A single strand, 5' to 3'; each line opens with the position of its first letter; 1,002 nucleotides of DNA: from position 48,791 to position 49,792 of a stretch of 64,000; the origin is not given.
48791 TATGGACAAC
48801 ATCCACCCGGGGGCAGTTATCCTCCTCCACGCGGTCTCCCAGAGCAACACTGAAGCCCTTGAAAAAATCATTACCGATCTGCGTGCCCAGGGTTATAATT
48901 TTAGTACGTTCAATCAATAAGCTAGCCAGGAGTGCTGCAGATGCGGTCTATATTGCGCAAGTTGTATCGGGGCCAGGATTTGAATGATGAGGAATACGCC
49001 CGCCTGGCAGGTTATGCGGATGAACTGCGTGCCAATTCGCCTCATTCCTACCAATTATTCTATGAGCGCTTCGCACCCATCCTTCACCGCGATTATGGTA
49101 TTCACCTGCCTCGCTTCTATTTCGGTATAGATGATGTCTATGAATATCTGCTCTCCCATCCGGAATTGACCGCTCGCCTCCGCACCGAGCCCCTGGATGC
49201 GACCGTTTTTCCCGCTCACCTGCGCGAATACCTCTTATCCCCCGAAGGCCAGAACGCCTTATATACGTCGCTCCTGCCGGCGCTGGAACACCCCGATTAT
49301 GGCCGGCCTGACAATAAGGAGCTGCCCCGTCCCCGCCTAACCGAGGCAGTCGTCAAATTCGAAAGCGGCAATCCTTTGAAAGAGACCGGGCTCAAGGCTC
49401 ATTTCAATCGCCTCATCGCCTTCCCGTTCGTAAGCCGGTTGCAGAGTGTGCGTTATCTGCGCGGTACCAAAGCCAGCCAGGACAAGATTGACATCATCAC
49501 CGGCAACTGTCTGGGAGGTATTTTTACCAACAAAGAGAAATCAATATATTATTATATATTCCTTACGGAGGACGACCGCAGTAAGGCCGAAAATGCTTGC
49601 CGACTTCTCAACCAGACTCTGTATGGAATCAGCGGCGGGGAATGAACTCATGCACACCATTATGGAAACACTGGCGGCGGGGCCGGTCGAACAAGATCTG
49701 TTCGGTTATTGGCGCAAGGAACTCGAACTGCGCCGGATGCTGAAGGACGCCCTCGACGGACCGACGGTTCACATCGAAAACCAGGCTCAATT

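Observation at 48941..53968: Translationally coupled four-gene cassette of uncharacterised cytoplasmic proteins downstream of pdaA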

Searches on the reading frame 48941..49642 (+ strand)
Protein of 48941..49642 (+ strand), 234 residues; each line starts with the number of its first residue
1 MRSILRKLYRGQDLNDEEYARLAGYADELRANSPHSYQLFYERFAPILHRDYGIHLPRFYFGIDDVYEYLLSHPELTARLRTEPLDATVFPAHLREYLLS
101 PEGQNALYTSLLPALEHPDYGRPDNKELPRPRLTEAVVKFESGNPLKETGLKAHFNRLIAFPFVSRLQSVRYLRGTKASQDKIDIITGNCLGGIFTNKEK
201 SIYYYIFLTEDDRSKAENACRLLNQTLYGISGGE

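Call 8: search_protein_families(library=pfam, proteins=[window:48941-49642:+], max_evalue=1)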
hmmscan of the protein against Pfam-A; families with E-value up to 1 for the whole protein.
window:48941-49642:+ (234 aa): 1 family
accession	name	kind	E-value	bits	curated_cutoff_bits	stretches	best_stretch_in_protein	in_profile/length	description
PF18312.6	ScsC_N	-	0.21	11.8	25.8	0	66-76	9-19/34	Copper resistance protein ScsC N-terminal domain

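Call 9: search_protein_families(library=padloc, proteins=[window:48941-49642:+], max_evalue=1)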
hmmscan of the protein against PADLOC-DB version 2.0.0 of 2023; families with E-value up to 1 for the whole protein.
window:48941-49642:+ (234 aa): 1 family
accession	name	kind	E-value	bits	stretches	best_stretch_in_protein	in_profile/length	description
PDLC01930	CARF7--CARF_DUF2103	-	0.029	11.7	1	139-227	268-352/353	-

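Call 10: search_protein_families(library=ncbifam, proteins=[window:48941-49642:+], max_evalue=1)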
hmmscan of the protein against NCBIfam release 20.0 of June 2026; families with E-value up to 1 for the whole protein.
window:48941-49642:+ (234 aa): 0 families

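Call 12: search_protein_families(library=phrogs, proteins=[window:48941-49642:+], max_evalue=1)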
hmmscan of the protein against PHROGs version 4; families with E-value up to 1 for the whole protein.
window:48941-49642:+ (234 aa): 0 families

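Call 33: find_related_loci(query=A2, collection=genome_contigs, flank=8000)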
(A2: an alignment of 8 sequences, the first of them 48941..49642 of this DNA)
Query A2 (234 aa) in genome_contigs; peptide patterns used: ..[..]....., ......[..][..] (x = any residue, [..] = any of these).
315 stretches matched a pattern; 68 encode a relative of the query (tblastn E <= 1e-3); 68 distinct loci.
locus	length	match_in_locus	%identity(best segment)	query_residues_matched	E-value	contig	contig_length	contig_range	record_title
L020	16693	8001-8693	63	1-231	2e-94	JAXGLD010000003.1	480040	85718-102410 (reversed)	MAG: Syntrophomonadaceae bacterium isolate AnMBR.bin200 bin200_3, whole genome shotgun sequence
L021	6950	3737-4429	62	1-231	1e-93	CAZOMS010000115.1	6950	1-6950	MAG TPA_asm: uncultured Syntrophomonas sp. isolate SRP192927_co4_275 genome assembly, contig: NODE_29231_length_6950_cov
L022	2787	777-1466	61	1-230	4e-95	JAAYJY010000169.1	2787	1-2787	MAG: Syntrophomonadaceae bacterium isolate AS10tlH2TH_358 157057_AS10, whole genome shotgun sequence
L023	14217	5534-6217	58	1-229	4e-85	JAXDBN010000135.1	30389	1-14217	MAG: Syntrophomonadaceae bacterium isolate POMEDNA-B19 Raw2_k127_1865674, whole genome shotgun sequence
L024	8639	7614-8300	57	1-229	4e-84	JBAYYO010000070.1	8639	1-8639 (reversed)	MAG: Syntrophomonas sp. isolate SO_2017_CLC_29 scaffold_14495_c1_PH3_2017, whole genome shotgun sequence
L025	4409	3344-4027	58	1-229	6e-83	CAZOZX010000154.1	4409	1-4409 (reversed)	MAG TPA_asm: uncultured Syntrophomonas sp. isolate binchicken_co22_235 genome assembly, contig: NODE_18596_length_4409_c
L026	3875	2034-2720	57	1-229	5e-82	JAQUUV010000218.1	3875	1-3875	MAG: Syntrophomonas sp. isolate STD2_151 NODE_111102_length_3875_cov_7.770544_Sandtown_D2, whole genome shotgun sequence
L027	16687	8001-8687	57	1-229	3e-81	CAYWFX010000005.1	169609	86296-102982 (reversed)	MAG TPA_asm: uncultured Syntrophomonas sp. isolate SRP302447_co4_189 genome assembly, contig: NODE_302_length_169609_cov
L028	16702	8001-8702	53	1-234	9e-79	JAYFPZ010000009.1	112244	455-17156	MAG: Syntrophomonadaceae bacterium isolate CA_145 c_CA_000000002964, whole genome shotgun sequence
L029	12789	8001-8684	57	1-229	1e-78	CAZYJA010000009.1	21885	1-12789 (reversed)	MAG TPA_asm: uncultured Syntrophomonas sp. isolate SRP192927_co5_897 genome assembly, contig: NODE_2938_length_21885_cov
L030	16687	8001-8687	55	1-229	3e-77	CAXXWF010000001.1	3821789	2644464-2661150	MAG: Syntrophomonadaceae bacterium isolate 510d5e25-0d66-4dd2-8cb2-8a0e7e1720a4 genome assembly, contig: contig_1, whole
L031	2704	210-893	57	1-229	1e-76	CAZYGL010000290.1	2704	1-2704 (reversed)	MAG TPA_asm: uncultured Syntrophomonas sp. isolate binchicken_co22_216 genome assembly, contig: NODE_35359_length_2704_c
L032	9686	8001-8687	54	1-229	1e-74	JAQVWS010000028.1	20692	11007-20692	MAG: Syntrophomonas sp. isolate STF2_108 NODE_6295_length_20692_cov_4.126039_Sandtown_F2, whole genome shotgun sequence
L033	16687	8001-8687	51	1-229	2e-70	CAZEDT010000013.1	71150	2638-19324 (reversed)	MAG TPA_asm: uncultured Syntrophomonas sp. isolate SRP302447_co4_168 genome assembly, contig: NODE_1202_length_71150_cov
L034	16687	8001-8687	51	1-229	4e-67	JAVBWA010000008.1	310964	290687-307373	MAG: Syntrophomonas sp. isolate ZNE14_Bin50 all_Scaff003146, whole genome shotgun sequence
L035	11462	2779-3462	48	1-229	4e-66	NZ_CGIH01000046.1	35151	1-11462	Syntrophomonas zehnderi OL-4, whole genome shotgun sequence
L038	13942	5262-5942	49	1-227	4e-63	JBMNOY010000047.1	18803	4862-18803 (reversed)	MAG: Syntrophomonadaceae bacterium isolate SBF912SR2HQ0010 scaffold_12532_c1, whole genome shotgun sequence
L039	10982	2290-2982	47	1-232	2e-62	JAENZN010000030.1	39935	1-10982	MAG: Syntrophomonas sp. isolate BM5_bin.8 BM5_bin8_NODE_306_length_39935_cov_76.023295, whole genome shotgun sequence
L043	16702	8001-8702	47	1-234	4e-61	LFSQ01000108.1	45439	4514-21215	MAG: Syntrophomonas sp. DTU019 scaffold3946, whole genome shotgun sequence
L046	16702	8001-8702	47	1-234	5e-60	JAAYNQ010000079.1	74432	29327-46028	MAG: Syntrophomonadaceae bacterium isolate AS21ysBPME_222 71722_AS21, whole genome shotgun sequence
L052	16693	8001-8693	46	1-233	9e-59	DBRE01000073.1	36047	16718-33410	MAG TPA_asm: Syntrophomonas sp. UBA1376 UBA1376_contig_11230, whole genome shotgun sequence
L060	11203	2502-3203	45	1-234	3e-57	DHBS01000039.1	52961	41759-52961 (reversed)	MAG TPA_asm: Syntrophomonas sp. UBA4922 UBA4922_contig_5218, whole genome shotgun sequence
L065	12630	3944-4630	52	1-229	2e-56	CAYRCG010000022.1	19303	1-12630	MAG TPA_asm: uncultured Syntrophomonas sp. isolate binchicken_co59_827 genome assembly, contig: NODE_6083_length_19303_c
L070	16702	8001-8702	43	1-234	2e-55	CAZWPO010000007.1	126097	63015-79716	MAG TPA_asm: uncultured Syntrophomonas sp. isolate binchicken_co22_243 genome assembly, contig: NODE_130_length_126097_c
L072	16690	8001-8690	45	1-230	3e-55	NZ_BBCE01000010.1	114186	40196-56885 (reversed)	Syntrophomonas palmitatica JCM 14374, whole genome shotgun sequence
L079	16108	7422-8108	45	1-229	7e-51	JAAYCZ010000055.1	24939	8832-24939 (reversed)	MAG: Syntrophomonadaceae bacterium isolate AS06rmzACSIP_507 75198_AS06, whole genome shotgun sequence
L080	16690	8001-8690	45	1-234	2e-62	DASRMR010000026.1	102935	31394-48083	MAG TPA_asm: Syntrophomonadaceae bacterium isolate SMAG_U10221 k141_79295, whole genome shotgun sequence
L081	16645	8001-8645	42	1-228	6e-48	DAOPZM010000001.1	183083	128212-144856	MAG TPA_asm: Syntrophomonadaceae bacterium isolate AMR_MDS_1288 NODE_20_length_183083_cov_13.481609, whole genome shotgu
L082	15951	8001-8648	43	1-229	9e-47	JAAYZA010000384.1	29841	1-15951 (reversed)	MAG: Syntrophomonadaceae bacterium isolate AS06rmzACSIP_276 334395_AS06, whole genome shotgun sequence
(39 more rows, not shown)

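Call 35: search_protein_families(library=pfam, proteins=[L034:11841-13589:+, L038:8933-10723:+, L072:11796-13490:+, L046:11757-13460:+, L065:7902-9662:+, L043:11697-13130:+, L035:6512-7762:+, L081:11713-12834:+], max_evalue=0.1)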
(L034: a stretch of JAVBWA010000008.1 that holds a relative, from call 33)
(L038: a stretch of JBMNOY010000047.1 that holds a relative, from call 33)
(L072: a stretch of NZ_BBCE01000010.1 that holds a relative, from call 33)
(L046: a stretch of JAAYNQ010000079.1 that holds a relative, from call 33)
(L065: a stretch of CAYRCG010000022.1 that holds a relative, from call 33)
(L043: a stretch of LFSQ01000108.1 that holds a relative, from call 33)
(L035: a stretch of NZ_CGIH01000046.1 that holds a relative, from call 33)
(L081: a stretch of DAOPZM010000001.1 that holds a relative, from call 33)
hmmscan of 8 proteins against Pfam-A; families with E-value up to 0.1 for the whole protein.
L034:11841-13589:+ (583 aa): 1 family
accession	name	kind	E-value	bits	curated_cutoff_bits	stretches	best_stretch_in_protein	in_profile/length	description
PF00012.26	HSP70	-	2.6e-13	49.5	20.6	1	117-356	133-349/599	Hsp70 protein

L038:8933-10723:+ (597 aa): 4 families
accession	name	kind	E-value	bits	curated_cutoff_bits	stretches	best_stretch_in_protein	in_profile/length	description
PF00012.26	HSP70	-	9.2e-16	57.6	20.6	1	109-372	111-351/599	Hsp70 protein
PF06723.19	MreB_Mbl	-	4.9e-05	22.8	27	1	123-221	85-175/327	MreB/Mbl protein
PF13941.12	MutL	-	0.0029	16.9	27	1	169-216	225-274/450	MutL protein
PF14450.12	FtsA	-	0.012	16.4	31.8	0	191-377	2-110/127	Cell division protein FtsA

L072:11796-13490:+ (565 aa): 2 families
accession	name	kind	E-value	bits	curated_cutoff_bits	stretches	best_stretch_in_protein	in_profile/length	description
PF00012.26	HSP70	-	4.3e-11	42.2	20.6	1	146-383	135-349/599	Hsp70 protein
PF06723.19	MreB_Mbl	-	6.1e-09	35.6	27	1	127-237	76-178/327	MreB/Mbl protein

L046:11757-13460:+ (568 aa): 3 families
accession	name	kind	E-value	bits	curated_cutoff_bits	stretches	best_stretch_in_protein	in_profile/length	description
PF00012.26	HSP70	-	5.2e-15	55.1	20.6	1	105-361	134-367/599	Hsp70 protein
PF06723.19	MreB_Mbl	-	0.0097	15.2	27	0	107-195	96-176/327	MreB/Mbl protein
PF14450.12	FtsA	-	0.094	13.5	31.8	0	165-177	3-15/127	Cell division protein FtsA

L065:7902-9662:+ (587 aa): 2 families
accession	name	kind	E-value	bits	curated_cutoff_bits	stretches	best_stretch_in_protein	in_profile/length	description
PF00012.26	HSP70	-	2e-13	49.9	20.6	1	123-360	136-350/599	Hsp70 protein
PF06723.19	MreB_Mbl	-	5.4e-09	35.8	27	1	101-211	74-176/327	MreB/Mbl protein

L043:11697-13130:+ (478 aa): 1 family
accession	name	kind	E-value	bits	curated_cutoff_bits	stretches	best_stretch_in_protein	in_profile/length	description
PF00012.26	HSP70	-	0.079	11.6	20.6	0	93-193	109-206/599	Hsp70 protein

L035:6512-7762:+ (417 aa): 0 families

L081:11713-12834:+ (374 aa): 1 family
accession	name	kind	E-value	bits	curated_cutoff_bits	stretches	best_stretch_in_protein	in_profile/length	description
PF13663.11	DUF4148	-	0.028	15.3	27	1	300-323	32-55/62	Domain of unknown function (DUF4148)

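Call 46: search_solved_structures(query=A5, max_evalue=10)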
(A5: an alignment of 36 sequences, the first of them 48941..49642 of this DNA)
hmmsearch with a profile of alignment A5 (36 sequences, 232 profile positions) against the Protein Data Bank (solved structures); distinct sequences matched with E-value up to 10: 4.
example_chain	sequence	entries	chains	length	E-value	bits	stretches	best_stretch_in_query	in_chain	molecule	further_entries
2gq0_A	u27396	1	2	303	0.33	13.9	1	2-55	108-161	Chaperone protein htpG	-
8k2s_A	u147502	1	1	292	0.69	12.8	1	2-54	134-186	Molecular chaperone HtpG (Fragment)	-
8k2r_A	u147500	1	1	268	0.75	12.7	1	2-55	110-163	Molecular chaperone HtpG (Fragment)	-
1y4s_A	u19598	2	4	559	1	12.3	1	2-53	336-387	Chaperone protein htpG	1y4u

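Call 52: search_protein_families(library=pfam, proteins=[L079:11598-13481:-], max_evalue=0.01)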
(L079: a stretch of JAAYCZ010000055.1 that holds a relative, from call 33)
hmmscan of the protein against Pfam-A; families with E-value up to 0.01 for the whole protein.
L079:11598-13481:- (627 aa): 6 families
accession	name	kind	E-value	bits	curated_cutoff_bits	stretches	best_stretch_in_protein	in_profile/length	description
PF00441.29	Acyl-CoA_dh_1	-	6.6e-22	78.7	22.4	1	296-462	1-145/150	Acyl-CoA dehydrogenase, C-terminal domain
PF12806.12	Acyl-CoA_dh_C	-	6.5e-21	75.2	30.3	1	478-621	1-124/124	Acetyl-CoA dehydrogenase C-terminal like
PF02770.24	Acyl-CoA_dh_M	-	5.3e-09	36.6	33.3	1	167-265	2-85/97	Acyl-CoA dehydrogenase, middle domain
PF22924.1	ACOX_C_alpha1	-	1.9e-08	34.7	27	1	306-457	4-159/169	Acyl-CoA oxidase, C-alpha1 domain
PF08028.16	Acyl-CoA_dh_2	-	0.0015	19.2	22.7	1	333-455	23-133/134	Acyl-CoA dehydrogenase, C-terminal domain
PF02771.21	Acyl-CoA_dh_N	-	0.0033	18.2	22.9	0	86-161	36-112/113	Acyl-CoA dehydrogenase, N-terminal domain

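Call 61: search_protein_representatives(protein=window:48941-49642:+)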
Query: 234 residues. Proteins with E-value up to 0.001 (for the whole library): 20; up to 1e-10: 18; up to 1e-30: 15. The best 20 are listed.
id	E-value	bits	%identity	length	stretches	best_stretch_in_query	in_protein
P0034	2.0e-133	459.6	86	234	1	1-234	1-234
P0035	8.0e-58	212.2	46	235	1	1-230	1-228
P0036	2.2e-56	207.5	45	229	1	1-232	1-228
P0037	2.2e-55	204.2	50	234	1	1-233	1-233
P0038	8.9e-53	195.7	47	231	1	1-229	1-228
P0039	9.9e-52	192.3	48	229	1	1-228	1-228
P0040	3.6e-49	183.9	46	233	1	1-230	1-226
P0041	9.6e-48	179.2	42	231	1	1-228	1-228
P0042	1.0e-44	169.3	45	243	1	1-231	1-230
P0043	4.9e-41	157.3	42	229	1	1-229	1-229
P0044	8.5e-40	153.2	46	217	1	1-229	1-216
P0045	6.4e-39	150.3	53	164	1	70-233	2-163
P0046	6.7e-39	150.3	41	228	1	3-228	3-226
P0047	1.8e-37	145.6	38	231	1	1-229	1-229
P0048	6.3e-35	137.3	40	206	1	1-204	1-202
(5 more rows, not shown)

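Call 64: search_protein_families(library=ncbifam, proteins=[L034:11844-13589:+, L038:9011-10723:+, L046:11757-13460:+, L065:7947-9662:+, L080:11746-13140:+], max_evalue=0.01)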
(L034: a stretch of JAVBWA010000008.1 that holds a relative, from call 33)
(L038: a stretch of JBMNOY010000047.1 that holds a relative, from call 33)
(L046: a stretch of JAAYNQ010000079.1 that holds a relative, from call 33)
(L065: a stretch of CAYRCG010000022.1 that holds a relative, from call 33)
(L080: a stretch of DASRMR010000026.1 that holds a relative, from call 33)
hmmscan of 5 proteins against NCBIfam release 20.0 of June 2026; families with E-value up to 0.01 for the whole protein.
L034:11844-13589:+ (582 aa): 10 families
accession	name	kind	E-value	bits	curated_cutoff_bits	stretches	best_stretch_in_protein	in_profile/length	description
NF008673.0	PRK11678.1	equivalog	3.3e-13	49.3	331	2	258-382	337-448/450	molecular chaperone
NF001413.0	PRK00290.1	equivalog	3.5e-12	45.5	648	1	118-356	135-349/625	molecular chaperone DnaK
TIGR01991.1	HscA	equivalog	3.8e-12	45.5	708.55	1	117-361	131-342/600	Fe-S protein assembly chaperone HscA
TIGR02350.1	prok_dnaK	equivalog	3.9e-12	45.3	822.55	1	118-357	132-349/596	molecular chaperone DnaK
NF009947.0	PRK13411.1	equivalog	5.6e-11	41.2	1002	1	120-360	137-355/662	molecular chaperone DnaK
NF003520.0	PRK05183.1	subfamily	2.3e-10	39.5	620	1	118-365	152-368/621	Fe-S protein assembly chaperone HscA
NF009946.0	PRK13410.1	equivalog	1.5e-09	36.6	1019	1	116-356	135-352/669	molecular chaperone DnaK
NF002399.0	PRK01433.1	equivalog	7.7e-05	21.5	743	1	120-225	145-242/595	Fe-S protein assembly chaperone HscA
NF010539.0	PRK13927.1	subfamily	0.0033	16.4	293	1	119-211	102-186/339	rod shape-determining protein MreB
TIGR00904.1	mreB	subfamily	0.0042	16.2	365.75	1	119-209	101-183/334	MreB/Mrl family cell shape determining protein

L038:9011-10723:+ (571 aa): 12 families
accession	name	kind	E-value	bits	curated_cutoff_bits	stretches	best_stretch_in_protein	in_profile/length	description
TIGR01991.1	HscA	equivalog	2.3e-13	49.5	708.55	1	85-347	110-339/600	Fe-S protein assembly chaperone HscA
TIGR02350.1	prok_dnaK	equivalog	3.4e-12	45.6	822.55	1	84-346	109-349/596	molecular chaperone DnaK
NF001413.0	PRK00290.1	equivalog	8e-12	44.3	648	1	85-346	113-350/625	molecular chaperone DnaK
NF008673.0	PRK11678.1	equivalog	9.6e-12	44.5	331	2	93-187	137-235/450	molecular chaperone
NF002399.0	PRK01433.1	equivalog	3.6e-10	39.1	743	1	81-357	117-343/595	Fe-S protein assembly chaperone HscA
NF003520.0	PRK05183.1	subfamily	4.9e-10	38.4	620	1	87-346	132-358/621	Fe-S protein assembly chaperone HscA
NF009947.0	PRK13411.1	equivalog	2.9e-09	35.5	1002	1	103-347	131-353/662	molecular chaperone DnaK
NF009946.0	PRK13410.1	equivalog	4.1e-09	35.2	1019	1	102-342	132-349/669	molecular chaperone DnaK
NF053558.1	BeeR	equivalog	6.3e-07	28.7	530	1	83-219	79-212/349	BeeR family actin-like protein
TIGR00904.1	mreB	subfamily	4.6e-06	25.9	365.75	1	99-181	92-170/334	MreB/Mrl family cell shape determining protein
NF010539.0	PRK13927.1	subfamily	1.5e-05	24.1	293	1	92-181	86-171/339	rod shape-determining protein MreB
NF010540.1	PRK13929.1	exception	0.0006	19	515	1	108-177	101-166/334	rod-share determining protein MreBH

L046:11757-13460:+ (568 aa): 11 families
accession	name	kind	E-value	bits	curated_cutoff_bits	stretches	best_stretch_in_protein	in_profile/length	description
TIGR01991.1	HscA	equivalog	3.9e-17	62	708.55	1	103-361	129-354/600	Fe-S protein assembly chaperone HscA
NF008673.0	PRK11678.1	equivalog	5.1e-16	58.5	331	2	119-217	172-268/450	molecular chaperone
NF003520.0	PRK05183.1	subfamily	2.3e-15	56.1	620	1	103-361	149-374/621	Fe-S protein assembly chaperone HscA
NF001413.0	PRK00290.1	equivalog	2.8e-11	42.5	648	1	108-361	137-366/625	molecular chaperone DnaK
TIGR02350.1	prok_dnaK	equivalog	3.7e-11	42.1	822.55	1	108-361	134-365/596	molecular chaperone DnaK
NF009946.0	PRK13410.1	equivalog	8.1e-10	37.5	1019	1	104-361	135-369/669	molecular chaperone DnaK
NF009947.0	PRK13411.1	equivalog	4.7e-08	31.5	1002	1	108-348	137-355/662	molecular chaperone DnaK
TIGR00904.1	mreB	subfamily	8.5e-06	25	365.75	1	110-224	104-204/334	MreB/Mrl family cell shape determining protein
NF002399.0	PRK01433.1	equivalog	0.0001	21.1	743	1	105-205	142-234/595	Fe-S protein assembly chaperone HscA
NF010539.0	PRK13927.1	subfamily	0.00024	20.1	293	1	107-209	102-191/339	rod shape-determining protein MreB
NF053558.1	BeeR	equivalog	0.0014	17.7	530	1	3-177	2-176/349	BeeR family actin-like protein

L065:7947-9662:+ (572 aa): 12 families
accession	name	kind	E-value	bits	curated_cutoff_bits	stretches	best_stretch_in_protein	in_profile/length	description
NF008673.0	PRK11678.1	equivalog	8.9e-15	54.5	331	2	121-225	173-279/450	molecular chaperone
TIGR01991.1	HscA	equivalog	4.1e-13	48.7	708.55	1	89-346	114-338/600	Fe-S protein assembly chaperone HscA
NF001413.0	PRK00290.1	equivalog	2.2e-12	46.1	648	1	109-345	137-349/625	molecular chaperone DnaK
TIGR02350.1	prok_dnaK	equivalog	3.3e-12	45.6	822.55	1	107-345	132-348/596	molecular chaperone DnaK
NF003520.0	PRK05183.1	subfamily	8.5e-11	41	620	1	105-345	150-357/621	Fe-S protein assembly chaperone HscA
NF009947.0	PRK13411.1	equivalog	1.4e-10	39.9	1002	1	108-349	136-355/662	molecular chaperone DnaK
TIGR00904.1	mreB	subfamily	1.5e-09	37.4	365.75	1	93-204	86-189/334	MreB/Mrl family cell shape determining protein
NF009946.0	PRK13410.1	equivalog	2e-09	36.2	1019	1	85-342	115-349/669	molecular chaperone DnaK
NF010539.0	PRK13927.1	subfamily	1.2e-07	31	293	1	85-198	82-184/339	rod shape-determining protein MreB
NF002399.0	PRK01433.1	equivalog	4.9e-07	28.7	743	1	95-356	134-342/595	Fe-S protein assembly chaperone HscA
NF053558.1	BeeR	equivalog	0.00025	20.2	530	1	59-213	55-204/349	BeeR family actin-like protein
NF010540.1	PRK13929.1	exception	0.0005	19.3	515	1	104-178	97-167/334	rod-share determining protein MreBH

L080:11746-13140:+ (465 aa): 0 families
